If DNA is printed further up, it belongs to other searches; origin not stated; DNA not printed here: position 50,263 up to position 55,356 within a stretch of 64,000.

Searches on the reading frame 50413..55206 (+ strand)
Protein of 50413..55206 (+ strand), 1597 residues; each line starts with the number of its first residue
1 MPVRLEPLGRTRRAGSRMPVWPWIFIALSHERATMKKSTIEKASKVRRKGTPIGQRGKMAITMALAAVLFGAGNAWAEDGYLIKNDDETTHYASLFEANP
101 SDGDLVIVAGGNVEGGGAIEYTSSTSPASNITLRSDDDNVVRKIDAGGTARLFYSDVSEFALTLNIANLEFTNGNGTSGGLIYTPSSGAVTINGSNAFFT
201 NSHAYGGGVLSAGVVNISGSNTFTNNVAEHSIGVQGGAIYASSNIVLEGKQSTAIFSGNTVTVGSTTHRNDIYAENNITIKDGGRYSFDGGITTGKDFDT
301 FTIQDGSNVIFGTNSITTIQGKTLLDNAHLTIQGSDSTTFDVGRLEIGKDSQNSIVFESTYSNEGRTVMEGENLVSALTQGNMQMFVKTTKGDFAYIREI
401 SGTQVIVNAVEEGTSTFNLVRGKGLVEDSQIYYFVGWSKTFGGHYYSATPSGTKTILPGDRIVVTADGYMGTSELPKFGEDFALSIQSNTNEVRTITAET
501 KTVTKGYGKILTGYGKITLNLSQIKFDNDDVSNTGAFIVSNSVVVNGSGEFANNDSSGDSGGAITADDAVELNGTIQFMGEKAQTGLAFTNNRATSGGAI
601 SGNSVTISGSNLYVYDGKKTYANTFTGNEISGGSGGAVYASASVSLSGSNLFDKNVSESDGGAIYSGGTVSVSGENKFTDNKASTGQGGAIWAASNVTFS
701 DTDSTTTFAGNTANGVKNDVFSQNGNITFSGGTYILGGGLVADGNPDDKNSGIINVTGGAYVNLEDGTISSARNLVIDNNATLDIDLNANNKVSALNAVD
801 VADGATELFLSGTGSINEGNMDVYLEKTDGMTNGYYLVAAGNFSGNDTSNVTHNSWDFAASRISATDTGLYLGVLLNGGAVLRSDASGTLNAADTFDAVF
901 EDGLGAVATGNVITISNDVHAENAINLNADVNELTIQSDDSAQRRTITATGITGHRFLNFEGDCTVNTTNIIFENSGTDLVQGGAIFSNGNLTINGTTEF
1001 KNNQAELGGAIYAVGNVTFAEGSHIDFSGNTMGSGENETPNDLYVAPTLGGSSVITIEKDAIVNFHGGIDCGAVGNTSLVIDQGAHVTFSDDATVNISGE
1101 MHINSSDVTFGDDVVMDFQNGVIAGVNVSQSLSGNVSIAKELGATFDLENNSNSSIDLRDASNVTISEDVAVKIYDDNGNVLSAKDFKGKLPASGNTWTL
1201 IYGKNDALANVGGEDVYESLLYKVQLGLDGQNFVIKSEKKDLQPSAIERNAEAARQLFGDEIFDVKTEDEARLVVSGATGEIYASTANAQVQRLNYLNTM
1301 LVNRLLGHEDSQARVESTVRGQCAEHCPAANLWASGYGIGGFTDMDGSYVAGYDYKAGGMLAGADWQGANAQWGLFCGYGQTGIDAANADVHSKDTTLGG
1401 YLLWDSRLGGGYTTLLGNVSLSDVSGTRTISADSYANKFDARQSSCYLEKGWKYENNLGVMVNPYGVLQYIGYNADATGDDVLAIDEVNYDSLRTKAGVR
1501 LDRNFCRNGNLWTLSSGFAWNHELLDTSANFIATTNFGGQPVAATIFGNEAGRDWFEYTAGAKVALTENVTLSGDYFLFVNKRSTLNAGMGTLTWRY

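Call 22: search_protein_families(library=pfam, proteins=[window:50413-55206:+], max_evalue=0.001)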
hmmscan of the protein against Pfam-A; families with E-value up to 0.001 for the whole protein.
window:50413-55206:+ (1597 aa): 2 families
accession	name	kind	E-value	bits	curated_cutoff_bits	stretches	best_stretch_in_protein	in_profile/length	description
PF03797.25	Autotransporter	-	5.3e-31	108.7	26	1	1333-1576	2-254/255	Autotransporter beta-domain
PF02415.23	Chlam_PMP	-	1.4e-05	25.3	20.6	0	222-242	3-19/19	Chlamydia polymorphic membrane protein (Chlamydia_PMP) repeat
